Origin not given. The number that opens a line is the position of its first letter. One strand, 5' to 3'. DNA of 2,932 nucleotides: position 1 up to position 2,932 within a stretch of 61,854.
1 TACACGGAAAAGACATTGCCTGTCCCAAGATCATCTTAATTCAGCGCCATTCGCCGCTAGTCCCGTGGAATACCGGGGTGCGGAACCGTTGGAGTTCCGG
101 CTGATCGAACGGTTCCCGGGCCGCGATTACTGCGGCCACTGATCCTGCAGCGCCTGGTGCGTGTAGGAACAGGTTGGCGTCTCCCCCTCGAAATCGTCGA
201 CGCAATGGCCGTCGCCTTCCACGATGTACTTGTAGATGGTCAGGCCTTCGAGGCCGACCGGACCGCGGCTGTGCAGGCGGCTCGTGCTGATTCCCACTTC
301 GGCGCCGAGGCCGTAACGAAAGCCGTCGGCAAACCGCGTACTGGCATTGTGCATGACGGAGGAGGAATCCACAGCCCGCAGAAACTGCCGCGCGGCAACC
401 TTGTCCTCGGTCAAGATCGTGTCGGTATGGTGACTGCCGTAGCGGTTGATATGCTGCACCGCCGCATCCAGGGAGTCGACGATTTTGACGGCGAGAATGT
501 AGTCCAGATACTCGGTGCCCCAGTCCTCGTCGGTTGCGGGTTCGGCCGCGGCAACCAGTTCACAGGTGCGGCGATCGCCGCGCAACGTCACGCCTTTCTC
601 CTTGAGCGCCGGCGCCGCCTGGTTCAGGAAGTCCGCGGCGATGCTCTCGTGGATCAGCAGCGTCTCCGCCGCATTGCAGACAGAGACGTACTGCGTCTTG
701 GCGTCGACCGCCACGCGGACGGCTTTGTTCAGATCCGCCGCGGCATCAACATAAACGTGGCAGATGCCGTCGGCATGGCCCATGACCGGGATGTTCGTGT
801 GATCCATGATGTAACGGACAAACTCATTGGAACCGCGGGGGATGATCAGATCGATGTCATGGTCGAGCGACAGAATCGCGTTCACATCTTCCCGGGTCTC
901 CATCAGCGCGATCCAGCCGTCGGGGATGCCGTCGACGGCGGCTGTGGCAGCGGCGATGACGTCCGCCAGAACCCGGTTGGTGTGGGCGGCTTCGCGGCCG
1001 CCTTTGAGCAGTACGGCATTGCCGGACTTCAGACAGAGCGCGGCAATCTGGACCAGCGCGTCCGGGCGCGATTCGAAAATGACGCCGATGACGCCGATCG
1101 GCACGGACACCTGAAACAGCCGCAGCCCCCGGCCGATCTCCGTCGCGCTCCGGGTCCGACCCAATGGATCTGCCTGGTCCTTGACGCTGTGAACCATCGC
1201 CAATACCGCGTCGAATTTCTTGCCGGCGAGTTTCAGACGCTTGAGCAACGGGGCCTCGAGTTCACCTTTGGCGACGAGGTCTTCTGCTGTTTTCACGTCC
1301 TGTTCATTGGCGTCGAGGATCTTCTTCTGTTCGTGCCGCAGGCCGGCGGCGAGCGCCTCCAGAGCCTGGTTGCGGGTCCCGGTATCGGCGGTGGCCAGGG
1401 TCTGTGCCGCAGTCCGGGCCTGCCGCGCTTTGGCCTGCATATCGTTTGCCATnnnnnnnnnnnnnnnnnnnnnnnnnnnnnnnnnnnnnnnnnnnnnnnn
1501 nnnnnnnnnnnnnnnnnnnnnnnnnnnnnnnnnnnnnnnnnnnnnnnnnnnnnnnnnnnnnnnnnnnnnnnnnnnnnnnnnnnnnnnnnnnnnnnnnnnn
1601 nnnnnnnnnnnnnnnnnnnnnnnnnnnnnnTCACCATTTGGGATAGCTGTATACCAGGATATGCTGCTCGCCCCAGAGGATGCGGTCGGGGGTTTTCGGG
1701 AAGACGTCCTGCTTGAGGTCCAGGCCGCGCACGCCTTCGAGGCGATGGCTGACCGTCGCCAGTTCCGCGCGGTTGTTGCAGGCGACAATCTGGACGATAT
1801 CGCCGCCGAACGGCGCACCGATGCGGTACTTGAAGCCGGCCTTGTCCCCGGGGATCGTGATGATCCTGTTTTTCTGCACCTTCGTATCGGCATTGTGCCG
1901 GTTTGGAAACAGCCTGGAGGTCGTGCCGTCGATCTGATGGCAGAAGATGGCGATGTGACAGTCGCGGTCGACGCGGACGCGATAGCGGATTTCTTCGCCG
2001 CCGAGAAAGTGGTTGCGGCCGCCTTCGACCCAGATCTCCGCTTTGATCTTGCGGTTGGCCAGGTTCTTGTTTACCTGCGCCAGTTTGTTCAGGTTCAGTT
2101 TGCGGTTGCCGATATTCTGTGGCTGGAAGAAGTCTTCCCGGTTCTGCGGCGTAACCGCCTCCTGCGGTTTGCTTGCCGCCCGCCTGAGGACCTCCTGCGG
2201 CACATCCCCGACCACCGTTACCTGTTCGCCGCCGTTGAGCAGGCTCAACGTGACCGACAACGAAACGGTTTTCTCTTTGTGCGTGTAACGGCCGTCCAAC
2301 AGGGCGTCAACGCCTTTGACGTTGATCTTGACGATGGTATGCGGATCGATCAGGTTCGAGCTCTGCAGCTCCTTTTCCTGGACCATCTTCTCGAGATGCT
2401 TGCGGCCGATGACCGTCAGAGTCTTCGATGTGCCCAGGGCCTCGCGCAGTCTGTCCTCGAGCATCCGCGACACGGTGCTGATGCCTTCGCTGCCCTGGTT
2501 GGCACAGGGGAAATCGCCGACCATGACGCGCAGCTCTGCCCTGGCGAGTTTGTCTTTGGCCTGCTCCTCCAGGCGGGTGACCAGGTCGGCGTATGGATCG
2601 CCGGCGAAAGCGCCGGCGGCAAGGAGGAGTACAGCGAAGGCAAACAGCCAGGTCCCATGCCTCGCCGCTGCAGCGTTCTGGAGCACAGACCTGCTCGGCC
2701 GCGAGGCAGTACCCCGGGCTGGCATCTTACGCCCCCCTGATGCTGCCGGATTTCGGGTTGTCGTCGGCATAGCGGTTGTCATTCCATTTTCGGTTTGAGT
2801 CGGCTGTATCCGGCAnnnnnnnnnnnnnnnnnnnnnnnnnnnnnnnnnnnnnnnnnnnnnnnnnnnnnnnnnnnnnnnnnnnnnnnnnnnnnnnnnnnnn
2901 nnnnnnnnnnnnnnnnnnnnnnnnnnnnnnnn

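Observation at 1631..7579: ECF sigma factor with a fused FHA domain inside a cluster of secreted LPP20/FlgP-like and CsgG-like proteins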

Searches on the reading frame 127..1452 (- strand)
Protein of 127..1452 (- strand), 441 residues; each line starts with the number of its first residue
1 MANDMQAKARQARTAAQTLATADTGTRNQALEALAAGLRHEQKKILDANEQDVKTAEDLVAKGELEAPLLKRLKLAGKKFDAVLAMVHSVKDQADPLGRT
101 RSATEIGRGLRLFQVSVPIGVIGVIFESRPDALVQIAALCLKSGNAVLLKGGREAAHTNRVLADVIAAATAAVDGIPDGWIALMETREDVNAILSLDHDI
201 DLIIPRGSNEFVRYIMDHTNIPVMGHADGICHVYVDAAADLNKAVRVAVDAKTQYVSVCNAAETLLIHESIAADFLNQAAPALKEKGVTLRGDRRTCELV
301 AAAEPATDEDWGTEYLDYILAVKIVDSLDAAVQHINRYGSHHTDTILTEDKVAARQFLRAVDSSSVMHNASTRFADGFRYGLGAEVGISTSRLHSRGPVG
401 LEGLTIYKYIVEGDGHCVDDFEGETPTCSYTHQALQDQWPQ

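Call 79: search_protein_families(library=pfam, proteins=[window:127-1452:-], max_evalue=0.001)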
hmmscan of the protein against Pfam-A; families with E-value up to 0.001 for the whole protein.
window:127-1452:- (441 aa): 1 family
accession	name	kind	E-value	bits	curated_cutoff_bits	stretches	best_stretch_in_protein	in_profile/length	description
PF00171.27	Aldedh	-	1.1e-18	67.4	23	1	3-285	29-295/461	Aldehyde dehydrogenase family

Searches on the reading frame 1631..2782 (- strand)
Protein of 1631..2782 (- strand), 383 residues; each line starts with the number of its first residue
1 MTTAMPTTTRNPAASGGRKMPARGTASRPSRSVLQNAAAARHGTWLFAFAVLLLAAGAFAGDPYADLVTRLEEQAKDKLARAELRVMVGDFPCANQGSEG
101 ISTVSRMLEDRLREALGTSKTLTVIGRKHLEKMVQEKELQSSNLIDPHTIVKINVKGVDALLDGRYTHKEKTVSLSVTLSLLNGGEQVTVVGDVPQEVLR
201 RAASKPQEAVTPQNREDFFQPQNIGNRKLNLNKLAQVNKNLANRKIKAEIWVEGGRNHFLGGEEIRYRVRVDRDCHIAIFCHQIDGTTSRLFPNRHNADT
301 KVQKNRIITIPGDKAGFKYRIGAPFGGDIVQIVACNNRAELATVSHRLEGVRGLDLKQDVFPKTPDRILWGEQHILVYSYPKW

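Call 3: search_protein_families(library=pfam, proteins=[window:1631-2782:-], max_evalue=0.1)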
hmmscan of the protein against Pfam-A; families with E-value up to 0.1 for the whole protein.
window:1631-2782:- (383 aa): 4 families
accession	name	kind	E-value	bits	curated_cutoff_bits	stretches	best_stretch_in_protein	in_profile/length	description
PF14326.11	DUF4384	-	8.4e-17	61.5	27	1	261-335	4-78/81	Domain of unknown function (DUF4384)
PF03783.19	CsgG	-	7e-06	25.9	20.8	1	98-172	30-104/210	Curli production assembly/transport component CsgG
PF13036.11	LpoB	-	0.0043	17.4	22.3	1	92-182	36-132/147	Peptidoglycan-synthase activator LpoB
PF17188.9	MucB_RseB_C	-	0.028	15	30.1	1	178-204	68-94/97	MucB/RseB C-terminal domain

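Call 4: search_protein_families(library=ncbifam, proteins=[window:1631-2782:-], max_evalue=0.1)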
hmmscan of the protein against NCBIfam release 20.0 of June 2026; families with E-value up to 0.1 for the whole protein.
window:1631-2782:- (383 aa): 1 family
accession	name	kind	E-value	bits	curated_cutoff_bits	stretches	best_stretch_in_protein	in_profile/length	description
TIGR02722.1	lp_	equivalog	0.0017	18.4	110.55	1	106-181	88-173/189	penicillin-binding protein activator LpoB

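Call 43: find_homologous_proteins(query=window:1631-2782:-)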
Query window:1631-2782:- (383 aa): 3 proteins with E <= 0.001 among 8000 candidates.
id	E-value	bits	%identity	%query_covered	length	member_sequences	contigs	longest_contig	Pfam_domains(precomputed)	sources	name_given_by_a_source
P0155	1.1e-241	819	100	95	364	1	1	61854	PF14326.12,PF03783.21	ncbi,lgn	-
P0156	2.7e-55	206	37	78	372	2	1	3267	PF14326.12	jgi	jgi:hypothetical protein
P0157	1.8e-52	197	35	78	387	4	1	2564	PF14326.12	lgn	-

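Call 44: find_encoding_contigs(protein=P0156, flank=5000, max_places=2)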
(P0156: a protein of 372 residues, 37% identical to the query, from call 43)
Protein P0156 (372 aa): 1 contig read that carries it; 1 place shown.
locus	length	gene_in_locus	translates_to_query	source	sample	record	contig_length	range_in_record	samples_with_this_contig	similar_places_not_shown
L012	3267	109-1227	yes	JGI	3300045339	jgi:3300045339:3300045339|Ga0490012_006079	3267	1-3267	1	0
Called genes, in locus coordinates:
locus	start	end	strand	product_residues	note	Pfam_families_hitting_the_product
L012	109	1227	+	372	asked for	PF14326:DUF4384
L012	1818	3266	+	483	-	?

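Call 45: find_encoding_contigs(protein=P0157, flank=5000, max_places=2)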
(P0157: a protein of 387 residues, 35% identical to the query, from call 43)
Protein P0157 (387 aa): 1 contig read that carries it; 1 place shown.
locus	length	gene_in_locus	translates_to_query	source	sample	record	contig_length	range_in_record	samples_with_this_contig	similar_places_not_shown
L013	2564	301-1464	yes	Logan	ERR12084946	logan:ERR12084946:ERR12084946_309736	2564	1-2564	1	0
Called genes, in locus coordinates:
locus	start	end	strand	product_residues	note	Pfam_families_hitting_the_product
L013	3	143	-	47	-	?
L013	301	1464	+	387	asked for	PF14326:DUF4384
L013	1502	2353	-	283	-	PF13365:Trypsin_2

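Call 54: search_protein_families(library=pfam, proteins=[P0156], max_evalue=0.01)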
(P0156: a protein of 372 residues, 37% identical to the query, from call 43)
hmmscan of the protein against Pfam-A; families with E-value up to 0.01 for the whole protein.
P0156 (372 aa): 2 families
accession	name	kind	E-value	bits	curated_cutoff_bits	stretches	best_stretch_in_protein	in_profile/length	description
PF14326.11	DUF4384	-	5.6e-18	65.2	27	1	227-306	2-80/81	Domain of unknown function (DUF4384)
PF03783.19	CsgG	-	0.00081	19.2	20.8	1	52-134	10-97/210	Curli production assembly/transport component CsgG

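Call 83: predict_structure(alignment_id=A4)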
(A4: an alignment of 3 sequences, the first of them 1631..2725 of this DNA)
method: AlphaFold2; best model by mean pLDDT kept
length: 364 residues; sequences in the alignment: 3
mean_pLDDT: 40.7   pTM: 0.34
mean pLDDT of the five models: 40.7, 39.5, 37.8, 36.7, 35.5
residues with pLDDT >= 90: 0; 70-90: 13; 50-70: 65; < 50: 286
segments of 3 or more residues with pLDDT < 50: 1-45, 59-227, 233-246, 265-267, 293-310, 331-364
pLDDT, mean of each block of 10 residues (from residue 1): 33 35 33 30 44 52 37 30 40 45 39 43 35 36 31 39 37 42 31 24 25 36 46 43 47 68 54 65 71 38 33 65 63 33 24 25 23
secondary structure, 60 per line:
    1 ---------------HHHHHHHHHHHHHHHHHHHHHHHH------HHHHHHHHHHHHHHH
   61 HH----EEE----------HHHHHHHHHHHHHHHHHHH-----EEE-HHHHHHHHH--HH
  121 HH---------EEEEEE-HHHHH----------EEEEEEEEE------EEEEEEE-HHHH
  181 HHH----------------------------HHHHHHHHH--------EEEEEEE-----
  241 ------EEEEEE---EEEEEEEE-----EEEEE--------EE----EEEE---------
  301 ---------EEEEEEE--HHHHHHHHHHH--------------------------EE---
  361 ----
elements in order: H16-39 H46-62 E67-69 H80-98 E104-106 H108-116 H119-122 E132-137 H139-143 E154-162 E169-175 H177-183 H212-220 E229-235 E247-252 E256-263 E269-273 E288-291 E310-316 H319-329

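Call 92: search_solved_structures(query=A5, max_evalue=1)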
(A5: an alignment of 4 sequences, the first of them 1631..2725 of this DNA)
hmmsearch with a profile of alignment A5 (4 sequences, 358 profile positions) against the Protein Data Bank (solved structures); distinct sequences matched with E-value up to 1: 4.
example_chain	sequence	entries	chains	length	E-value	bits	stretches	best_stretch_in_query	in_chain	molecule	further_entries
7xdx_A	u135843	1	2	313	0.34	13.3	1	12-147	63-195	Receptor-like protein kinase FERONIA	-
7xdy_A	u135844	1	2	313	0.34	13.3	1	12-147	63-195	Receptor-like protein kinase FERONIA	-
7xdv_A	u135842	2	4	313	0.36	13.3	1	12-147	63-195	Receptor-like protein kinase FERONIA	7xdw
9ubi_B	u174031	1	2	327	0.37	13.2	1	12-147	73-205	Receptor-like protein kinase FERONIA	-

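Call 99: search_protein_families(library=ncbifam, proteins=[window:1631-2725:-], max_evalue=10)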
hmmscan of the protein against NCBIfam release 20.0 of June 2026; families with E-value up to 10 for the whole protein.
window:1631-2725:- (364 aa): 1 family
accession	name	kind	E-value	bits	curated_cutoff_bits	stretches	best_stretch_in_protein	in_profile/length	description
TIGR02722.1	lp_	equivalog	0.0016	18.5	110.55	1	87-162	88-173/189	penicillin-binding protein activator LpoB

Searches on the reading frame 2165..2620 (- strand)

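Call 58: search_protein_families(library=pfam, proteins=[window:2165-2620:-], max_evalue=1)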
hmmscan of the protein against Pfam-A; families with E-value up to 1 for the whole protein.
window:2165-2620:- (152 aa): 4 families
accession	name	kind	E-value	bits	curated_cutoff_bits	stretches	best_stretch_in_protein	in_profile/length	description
PF03783.19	CsgG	-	1.1e-06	28.6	20.8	1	30-118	10-104/210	Curli production assembly/transport component CsgG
PF13036.11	LpoB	-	0.00056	20.3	22.3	1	38-128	36-132/147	Peptidoglycan-synthase activator LpoB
PF17188.9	MucB_RseB_C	-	0.0067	17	30.1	1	124-150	68-94/97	MucB/RseB C-terminal domain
PF22886.1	DUF7021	-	0.075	13.4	27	1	72-104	56-91/123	Domain of unknown function (DUF7021)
